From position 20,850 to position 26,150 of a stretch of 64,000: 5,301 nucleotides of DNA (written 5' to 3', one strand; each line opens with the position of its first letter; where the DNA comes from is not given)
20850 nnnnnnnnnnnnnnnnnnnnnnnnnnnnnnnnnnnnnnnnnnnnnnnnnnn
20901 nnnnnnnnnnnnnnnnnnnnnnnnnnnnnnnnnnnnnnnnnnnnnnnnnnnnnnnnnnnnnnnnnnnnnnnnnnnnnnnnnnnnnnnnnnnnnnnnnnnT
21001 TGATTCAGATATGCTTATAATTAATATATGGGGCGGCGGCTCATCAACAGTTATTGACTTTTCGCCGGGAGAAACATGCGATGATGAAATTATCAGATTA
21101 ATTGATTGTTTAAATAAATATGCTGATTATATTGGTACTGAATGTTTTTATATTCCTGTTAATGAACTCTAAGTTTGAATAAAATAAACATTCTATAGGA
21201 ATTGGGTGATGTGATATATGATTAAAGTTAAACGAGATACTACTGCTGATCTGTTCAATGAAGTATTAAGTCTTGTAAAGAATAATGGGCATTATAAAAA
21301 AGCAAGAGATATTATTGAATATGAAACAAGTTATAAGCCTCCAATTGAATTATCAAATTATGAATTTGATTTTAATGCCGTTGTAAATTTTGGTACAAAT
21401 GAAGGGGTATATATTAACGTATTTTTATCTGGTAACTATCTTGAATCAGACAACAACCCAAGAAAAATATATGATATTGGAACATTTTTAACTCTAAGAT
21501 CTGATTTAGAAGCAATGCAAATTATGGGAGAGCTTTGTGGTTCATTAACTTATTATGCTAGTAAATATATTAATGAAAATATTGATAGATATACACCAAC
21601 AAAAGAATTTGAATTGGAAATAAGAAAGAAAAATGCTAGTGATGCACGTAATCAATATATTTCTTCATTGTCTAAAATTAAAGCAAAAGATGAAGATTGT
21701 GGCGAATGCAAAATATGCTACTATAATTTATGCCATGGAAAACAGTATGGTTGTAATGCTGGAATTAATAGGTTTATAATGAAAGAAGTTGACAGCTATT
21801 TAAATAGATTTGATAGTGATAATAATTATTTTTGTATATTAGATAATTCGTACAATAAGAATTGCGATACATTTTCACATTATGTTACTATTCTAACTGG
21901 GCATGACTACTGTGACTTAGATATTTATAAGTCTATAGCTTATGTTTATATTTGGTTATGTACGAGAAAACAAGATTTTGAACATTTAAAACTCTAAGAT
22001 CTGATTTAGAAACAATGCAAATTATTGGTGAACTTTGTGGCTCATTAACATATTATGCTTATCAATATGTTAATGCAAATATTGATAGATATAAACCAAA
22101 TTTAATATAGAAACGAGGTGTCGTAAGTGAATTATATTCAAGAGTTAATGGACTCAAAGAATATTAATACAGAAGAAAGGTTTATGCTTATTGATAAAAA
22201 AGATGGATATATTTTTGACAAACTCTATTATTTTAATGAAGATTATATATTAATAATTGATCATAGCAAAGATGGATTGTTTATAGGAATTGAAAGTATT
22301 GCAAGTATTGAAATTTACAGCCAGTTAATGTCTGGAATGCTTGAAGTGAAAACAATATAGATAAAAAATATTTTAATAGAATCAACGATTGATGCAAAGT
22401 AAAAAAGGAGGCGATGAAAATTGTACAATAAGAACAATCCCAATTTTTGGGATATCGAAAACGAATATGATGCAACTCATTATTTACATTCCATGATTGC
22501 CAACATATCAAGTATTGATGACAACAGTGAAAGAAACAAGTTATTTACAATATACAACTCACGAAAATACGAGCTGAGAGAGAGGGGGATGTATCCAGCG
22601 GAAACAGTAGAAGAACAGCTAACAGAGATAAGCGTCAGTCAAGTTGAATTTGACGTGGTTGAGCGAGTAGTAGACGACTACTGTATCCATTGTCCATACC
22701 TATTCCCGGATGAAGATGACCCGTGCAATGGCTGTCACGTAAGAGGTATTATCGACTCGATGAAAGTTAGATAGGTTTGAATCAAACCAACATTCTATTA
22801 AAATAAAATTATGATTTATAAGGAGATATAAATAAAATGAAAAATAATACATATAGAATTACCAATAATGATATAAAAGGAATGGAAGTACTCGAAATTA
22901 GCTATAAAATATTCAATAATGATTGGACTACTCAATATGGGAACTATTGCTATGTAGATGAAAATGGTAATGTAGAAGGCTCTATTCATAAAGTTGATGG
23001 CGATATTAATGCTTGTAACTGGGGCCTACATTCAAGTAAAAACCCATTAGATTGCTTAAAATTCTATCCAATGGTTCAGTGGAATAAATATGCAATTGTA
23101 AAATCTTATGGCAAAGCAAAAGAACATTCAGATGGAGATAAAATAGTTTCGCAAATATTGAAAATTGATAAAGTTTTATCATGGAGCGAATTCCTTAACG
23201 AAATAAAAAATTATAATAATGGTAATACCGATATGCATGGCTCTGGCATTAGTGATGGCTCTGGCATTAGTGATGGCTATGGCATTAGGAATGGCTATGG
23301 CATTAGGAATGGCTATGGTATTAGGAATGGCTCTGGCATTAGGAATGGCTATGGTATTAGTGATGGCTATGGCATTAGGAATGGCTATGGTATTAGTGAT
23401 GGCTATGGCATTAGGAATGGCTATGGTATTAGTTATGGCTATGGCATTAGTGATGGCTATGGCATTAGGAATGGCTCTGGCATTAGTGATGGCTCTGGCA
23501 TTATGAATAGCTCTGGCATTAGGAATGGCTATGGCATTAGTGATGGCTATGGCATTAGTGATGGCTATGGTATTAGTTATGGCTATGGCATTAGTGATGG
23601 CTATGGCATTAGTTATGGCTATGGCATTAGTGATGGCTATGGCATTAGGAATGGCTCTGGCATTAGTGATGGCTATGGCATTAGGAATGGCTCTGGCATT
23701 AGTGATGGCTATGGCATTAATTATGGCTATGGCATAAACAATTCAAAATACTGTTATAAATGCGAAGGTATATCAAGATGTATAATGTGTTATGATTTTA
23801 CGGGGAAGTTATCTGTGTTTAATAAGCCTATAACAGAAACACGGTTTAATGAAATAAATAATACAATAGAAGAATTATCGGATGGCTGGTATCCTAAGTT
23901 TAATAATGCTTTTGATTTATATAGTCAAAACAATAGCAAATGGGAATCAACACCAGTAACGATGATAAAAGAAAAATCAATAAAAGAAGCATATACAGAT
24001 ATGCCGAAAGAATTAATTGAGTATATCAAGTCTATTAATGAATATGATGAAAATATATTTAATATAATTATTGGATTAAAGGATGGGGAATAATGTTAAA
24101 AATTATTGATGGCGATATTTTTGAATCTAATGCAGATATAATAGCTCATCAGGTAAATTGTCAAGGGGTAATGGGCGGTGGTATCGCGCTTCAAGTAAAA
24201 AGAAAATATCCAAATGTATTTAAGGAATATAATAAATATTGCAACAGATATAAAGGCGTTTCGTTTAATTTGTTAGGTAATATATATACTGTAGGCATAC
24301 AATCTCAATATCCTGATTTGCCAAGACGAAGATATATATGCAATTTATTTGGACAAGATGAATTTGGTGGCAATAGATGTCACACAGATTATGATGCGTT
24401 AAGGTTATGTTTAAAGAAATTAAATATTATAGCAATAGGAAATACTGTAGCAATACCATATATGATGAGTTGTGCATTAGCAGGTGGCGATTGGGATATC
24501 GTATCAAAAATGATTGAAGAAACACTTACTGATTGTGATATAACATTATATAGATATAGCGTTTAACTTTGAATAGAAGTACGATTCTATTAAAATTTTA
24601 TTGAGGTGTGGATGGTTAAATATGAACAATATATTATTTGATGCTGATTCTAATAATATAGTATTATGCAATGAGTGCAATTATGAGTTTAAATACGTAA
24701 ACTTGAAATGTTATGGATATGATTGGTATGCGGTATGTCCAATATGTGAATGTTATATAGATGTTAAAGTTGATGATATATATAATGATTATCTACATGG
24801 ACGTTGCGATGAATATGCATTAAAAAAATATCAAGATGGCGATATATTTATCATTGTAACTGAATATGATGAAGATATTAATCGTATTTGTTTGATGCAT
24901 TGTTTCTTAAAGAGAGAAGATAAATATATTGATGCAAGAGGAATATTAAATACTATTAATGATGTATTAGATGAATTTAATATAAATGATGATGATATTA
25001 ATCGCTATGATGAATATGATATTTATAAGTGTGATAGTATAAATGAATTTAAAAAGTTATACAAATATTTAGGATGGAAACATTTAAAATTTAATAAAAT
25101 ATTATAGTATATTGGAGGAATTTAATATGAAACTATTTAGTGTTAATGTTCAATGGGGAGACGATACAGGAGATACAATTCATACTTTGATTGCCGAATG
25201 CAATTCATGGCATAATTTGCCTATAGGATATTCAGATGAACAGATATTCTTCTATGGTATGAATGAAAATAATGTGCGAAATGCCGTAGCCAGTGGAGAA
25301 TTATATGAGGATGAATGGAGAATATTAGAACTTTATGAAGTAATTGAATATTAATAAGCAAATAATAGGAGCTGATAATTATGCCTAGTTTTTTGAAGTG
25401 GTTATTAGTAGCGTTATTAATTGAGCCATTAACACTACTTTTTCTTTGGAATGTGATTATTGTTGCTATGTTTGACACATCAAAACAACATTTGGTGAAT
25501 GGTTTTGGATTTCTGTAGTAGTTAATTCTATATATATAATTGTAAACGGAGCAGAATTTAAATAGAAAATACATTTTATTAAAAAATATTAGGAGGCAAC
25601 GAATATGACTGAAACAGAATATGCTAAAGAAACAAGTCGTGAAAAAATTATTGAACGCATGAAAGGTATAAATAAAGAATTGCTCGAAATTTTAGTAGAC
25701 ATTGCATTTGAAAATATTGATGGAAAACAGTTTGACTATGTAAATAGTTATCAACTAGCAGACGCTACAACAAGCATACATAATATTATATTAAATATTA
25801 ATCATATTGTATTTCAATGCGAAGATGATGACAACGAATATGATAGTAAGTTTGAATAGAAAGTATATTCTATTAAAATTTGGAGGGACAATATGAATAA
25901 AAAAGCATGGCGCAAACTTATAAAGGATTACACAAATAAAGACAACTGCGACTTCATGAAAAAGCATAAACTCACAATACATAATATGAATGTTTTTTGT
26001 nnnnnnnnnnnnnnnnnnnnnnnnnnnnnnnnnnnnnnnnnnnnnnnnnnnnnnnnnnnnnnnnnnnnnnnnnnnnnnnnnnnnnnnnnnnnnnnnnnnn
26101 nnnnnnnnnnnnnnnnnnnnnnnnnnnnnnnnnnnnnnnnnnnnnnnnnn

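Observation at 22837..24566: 28-unit GYGISD/GYGIRN repeat protein translationally coupled to a TARG1/DarG-like macro domain (candidate anti-ADP-ribosylation counter-defence pair)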

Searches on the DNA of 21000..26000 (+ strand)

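Call 7: search_dna_similar(query=window:21000-26000:+, collection=phages, mode=near, max_rows=15)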
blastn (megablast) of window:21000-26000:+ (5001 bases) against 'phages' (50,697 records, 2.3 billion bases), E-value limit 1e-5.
No match.

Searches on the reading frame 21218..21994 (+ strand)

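Call 4: search_protein_families(library=pfam, proteins=[window:21218-21994:+], max_evalue=1)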
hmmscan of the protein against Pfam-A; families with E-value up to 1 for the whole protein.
window:21218-21994:+ (259 aa): 0 families

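Call 5: search_protein_families(library=phrogs, proteins=[window:21218-21994:+], max_evalue=0.1)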
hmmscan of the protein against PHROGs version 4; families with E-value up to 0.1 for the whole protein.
window:21218-21994:+ (259 aa): 2 families
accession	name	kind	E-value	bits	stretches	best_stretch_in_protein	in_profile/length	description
phrog_11178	-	unknown function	0.00036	21.2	1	13-72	104-163/200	-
phrog_17536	-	unknown function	0.018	16.1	1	133-227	15-109/155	-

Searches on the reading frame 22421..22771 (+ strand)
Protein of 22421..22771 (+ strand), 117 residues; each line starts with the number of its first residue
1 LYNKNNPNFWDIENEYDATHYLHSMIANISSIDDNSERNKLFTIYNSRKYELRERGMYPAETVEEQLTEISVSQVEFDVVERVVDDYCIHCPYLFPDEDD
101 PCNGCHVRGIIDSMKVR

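Call 4: search_protein_families(library=pfam, proteins=[window:22421-22771:+], max_evalue=1)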
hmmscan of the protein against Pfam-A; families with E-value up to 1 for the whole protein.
window:22421-22771:+ (117 aa): 3 families
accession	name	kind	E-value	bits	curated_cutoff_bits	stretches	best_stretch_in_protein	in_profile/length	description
PF08579.17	RPM2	-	0.015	16.2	27.6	1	10-69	13-69/119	Mitochondrial ribonuclease P subunit (RPM2)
PF18742.7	DpnII-MboI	-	0.11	12.5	27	1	4-29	20-48/150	REase_DpnII-MboI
PF13821.11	DUF4187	-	0.51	10.6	29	1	86-105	27-46/54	Domain of unknown function (DUF4187)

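Call 5: search_protein_families(library=phrogs, proteins=[window:22421-22771:+], max_evalue=0.1)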
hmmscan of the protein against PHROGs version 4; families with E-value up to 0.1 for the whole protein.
window:22421-22771:+ (117 aa): 0 families

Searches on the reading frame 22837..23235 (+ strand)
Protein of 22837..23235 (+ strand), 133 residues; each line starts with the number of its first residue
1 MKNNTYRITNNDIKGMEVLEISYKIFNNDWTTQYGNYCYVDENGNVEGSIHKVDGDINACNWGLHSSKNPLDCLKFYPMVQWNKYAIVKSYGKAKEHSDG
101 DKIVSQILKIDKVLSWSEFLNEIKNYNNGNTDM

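Call 72: search_solved_structures(query=A6, max_evalue=10, show_alignments=5)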
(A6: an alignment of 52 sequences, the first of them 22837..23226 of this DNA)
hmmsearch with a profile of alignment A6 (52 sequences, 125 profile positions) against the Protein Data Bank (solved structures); distinct sequences matched with E-value up to 10: 0.

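Call 94: search_protein_representatives(protein=window:22837-23235:+)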
Query: 133 residues. Proteins with E-value up to 0.001 (for the whole library): 320; up to 1e-10: 55; up to 1e-30: 12. The best 150 are listed.
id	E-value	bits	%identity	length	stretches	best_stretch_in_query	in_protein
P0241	5.5e-37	143.0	55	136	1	8-126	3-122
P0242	1.1e-35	138.7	52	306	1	10-129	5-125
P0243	5.7e-35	136.5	54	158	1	4-129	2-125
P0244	1.5e-33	131.8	48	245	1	4-124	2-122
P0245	3.7e-33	130.6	52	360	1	10-128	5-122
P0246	6.9e-33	129.7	55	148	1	1-128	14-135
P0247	7.1e-33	129.7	61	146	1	4-93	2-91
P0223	2.2e-32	128.1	51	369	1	4-124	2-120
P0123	3.2e-32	127.6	50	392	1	3-130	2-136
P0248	3.3e-32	127.5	49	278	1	4-125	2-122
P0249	2.0e-31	125.0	46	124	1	3-124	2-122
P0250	2.6e-31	124.6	60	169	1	4-94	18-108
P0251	4.8e-30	120.5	53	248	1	4-124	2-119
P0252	2.9e-29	118.0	43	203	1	3-127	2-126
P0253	9.0e-29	116.4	48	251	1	5-128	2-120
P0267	1.1e-21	93.5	39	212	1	5-129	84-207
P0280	3.8e-15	72.2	39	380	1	11-124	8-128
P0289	2.0e-11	60.2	40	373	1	3-123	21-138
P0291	4.0e-11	59.2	35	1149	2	21-120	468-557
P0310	2.8e-08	50.0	40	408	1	22-129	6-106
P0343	1.9e-06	44.1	30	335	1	48-126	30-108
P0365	9.6e-06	41.8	30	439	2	21-129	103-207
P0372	1.3e-05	41.4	35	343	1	47-121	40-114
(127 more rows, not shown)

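Call 95: search_protein_families(library=pfam, proteins=[P0291, P0365, P0267, P0289, P0310, P0280, P0372, P0343], max_evalue=0.01)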
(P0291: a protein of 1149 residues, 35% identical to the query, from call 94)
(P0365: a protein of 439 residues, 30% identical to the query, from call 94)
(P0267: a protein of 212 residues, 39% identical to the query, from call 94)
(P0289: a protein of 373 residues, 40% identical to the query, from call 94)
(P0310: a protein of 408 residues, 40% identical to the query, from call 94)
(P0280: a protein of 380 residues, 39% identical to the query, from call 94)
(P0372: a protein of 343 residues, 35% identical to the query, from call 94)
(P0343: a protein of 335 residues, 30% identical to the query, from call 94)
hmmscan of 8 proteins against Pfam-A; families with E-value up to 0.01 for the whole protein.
P0291 (1149 aa): 2 families
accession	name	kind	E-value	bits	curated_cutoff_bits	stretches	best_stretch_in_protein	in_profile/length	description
PF24703.2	DUF7666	-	1.8e-48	163.4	27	2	7-100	1-94/95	Domain of unknown function (DUF7666)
PF07661.19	MORN_2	-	8.2e-05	22.8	29.6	0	437-458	1-22/22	MORN repeat variant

P0365 (439 aa): 2 families
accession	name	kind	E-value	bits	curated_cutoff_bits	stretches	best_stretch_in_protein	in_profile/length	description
PF24703.2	DUF7666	-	4.7e-53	178.1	27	2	4-96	1-93/95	Domain of unknown function (DUF7666)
PF01469.24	Pentapeptide_2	-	1.3e-25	89.4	26.4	4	268-306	2-40/40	Pentapeptide repeats (8 copies)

P0267 (212 aa): 3 families
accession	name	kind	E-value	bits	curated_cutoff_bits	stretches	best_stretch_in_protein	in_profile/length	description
PF24703.2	DUF7666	-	2.8e-12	47.4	27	1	101-199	3-94/95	Domain of unknown function (DUF7666)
PF14354.12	Lar_restr_allev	-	0.00075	20.1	28.6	1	2-38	2-33/58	Restriction alleviation protein Lar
PF04606.18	Ogr_Delta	-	0.0021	18.4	26.3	0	6-42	2-39/47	Ogr/Delta-like zinc finger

P0289 (373 aa): 1 family
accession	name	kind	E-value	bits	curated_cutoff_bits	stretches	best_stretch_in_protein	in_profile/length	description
PF24703.2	DUF7666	-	1.9e-15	57.5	27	1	39-134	2-92/95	Domain of unknown function (DUF7666)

P0310 (408 aa): 1 family
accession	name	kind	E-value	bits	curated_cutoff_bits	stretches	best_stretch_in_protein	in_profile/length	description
PF24703.2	DUF7666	-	2e-21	76.7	27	1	4-98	1-94/95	Domain of unknown function (DUF7666)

P0280 (380 aa): 1 family
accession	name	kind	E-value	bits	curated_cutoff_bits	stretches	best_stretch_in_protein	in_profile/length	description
PF24703.2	DUF7666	-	7.4e-14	52.4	27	1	18-124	2-93/95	Domain of unknown function (DUF7666)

P0372 (343 aa): 1 family
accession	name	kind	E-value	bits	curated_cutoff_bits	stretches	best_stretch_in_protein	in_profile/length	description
PF24703.2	DUF7666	-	1.4e-21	77.2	27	1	17-112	1-92/95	Domain of unknown function (DUF7666)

P0343 (335 aa): 1 family
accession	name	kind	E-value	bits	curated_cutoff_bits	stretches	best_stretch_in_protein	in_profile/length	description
PF24703.2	DUF7666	-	4.4e-34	117.3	27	1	10-103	1-94/95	Domain of unknown function (DUF7666)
